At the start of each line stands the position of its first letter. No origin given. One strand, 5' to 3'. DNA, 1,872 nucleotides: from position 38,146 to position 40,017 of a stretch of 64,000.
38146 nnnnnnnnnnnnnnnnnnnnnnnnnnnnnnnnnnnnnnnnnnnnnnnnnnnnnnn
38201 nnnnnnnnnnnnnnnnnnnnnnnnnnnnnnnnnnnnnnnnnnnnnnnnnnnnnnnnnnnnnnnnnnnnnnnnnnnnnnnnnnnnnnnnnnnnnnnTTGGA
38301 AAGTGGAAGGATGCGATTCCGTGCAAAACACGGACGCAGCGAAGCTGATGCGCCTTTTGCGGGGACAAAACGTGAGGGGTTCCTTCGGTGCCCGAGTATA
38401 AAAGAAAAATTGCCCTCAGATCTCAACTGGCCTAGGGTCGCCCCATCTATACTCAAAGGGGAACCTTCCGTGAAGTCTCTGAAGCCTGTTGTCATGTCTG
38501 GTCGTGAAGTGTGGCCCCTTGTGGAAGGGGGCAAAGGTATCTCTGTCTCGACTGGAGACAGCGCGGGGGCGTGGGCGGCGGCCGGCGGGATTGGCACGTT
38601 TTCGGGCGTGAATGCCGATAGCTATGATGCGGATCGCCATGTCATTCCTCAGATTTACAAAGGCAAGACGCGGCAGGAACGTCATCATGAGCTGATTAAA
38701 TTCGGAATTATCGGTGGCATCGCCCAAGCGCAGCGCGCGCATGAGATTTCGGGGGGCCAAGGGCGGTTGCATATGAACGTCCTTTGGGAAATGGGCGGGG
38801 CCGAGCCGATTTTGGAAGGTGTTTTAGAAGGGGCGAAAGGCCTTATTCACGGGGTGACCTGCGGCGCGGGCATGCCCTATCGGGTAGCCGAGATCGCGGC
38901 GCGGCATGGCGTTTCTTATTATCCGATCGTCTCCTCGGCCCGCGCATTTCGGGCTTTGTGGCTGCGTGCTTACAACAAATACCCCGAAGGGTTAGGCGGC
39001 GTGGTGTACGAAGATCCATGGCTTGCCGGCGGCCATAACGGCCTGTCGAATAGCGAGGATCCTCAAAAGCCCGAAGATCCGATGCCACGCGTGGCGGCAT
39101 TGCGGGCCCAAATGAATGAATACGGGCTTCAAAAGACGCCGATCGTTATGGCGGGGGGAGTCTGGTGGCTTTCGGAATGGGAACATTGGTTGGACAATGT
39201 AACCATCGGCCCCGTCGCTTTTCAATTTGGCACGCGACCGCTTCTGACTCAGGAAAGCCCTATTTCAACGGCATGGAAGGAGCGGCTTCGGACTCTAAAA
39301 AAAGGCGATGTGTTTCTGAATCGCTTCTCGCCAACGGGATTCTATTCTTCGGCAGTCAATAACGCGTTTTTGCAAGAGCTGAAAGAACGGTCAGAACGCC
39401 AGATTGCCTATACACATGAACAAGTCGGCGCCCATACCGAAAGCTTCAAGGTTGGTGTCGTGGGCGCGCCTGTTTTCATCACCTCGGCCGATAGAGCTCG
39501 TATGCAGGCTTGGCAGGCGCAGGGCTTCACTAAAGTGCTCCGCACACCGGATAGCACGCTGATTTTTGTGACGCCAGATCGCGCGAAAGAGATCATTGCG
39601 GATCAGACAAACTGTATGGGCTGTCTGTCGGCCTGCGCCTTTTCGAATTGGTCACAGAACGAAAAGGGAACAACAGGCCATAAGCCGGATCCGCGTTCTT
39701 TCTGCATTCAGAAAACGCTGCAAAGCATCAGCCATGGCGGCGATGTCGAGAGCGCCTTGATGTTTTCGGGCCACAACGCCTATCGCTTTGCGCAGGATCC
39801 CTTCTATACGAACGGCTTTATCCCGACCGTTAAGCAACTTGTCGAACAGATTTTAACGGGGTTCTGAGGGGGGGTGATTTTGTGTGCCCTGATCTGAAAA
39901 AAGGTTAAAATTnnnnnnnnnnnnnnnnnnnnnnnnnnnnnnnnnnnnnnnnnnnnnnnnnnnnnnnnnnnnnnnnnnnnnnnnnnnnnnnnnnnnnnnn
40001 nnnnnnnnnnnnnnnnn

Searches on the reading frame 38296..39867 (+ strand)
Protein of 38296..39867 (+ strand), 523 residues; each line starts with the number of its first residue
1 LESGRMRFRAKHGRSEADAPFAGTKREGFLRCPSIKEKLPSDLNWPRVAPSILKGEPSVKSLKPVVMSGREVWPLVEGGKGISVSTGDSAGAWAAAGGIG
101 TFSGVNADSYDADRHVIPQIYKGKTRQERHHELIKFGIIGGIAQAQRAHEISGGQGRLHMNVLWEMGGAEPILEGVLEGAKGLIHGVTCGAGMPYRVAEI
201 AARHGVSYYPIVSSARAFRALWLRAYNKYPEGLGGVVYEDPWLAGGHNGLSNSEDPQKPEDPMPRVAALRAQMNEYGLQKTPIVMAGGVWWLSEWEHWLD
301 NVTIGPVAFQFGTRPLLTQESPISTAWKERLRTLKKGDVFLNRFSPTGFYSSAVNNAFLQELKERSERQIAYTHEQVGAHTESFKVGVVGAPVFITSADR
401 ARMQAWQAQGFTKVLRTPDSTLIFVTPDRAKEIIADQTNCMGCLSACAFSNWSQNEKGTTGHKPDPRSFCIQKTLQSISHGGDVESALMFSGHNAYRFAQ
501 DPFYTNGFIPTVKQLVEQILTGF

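Call 60: search_protein_families(library=pfam, proteins=[window:38296-39867:+], max_evalue=0.00001)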
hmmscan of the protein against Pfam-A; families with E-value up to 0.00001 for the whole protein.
window:38296-39867:+ (523 aa): 1 family
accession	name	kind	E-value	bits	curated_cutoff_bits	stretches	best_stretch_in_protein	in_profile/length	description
PF03060.21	NMO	-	1.7e-09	38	28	1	202-519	133-328/331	Nitronate monooxygenase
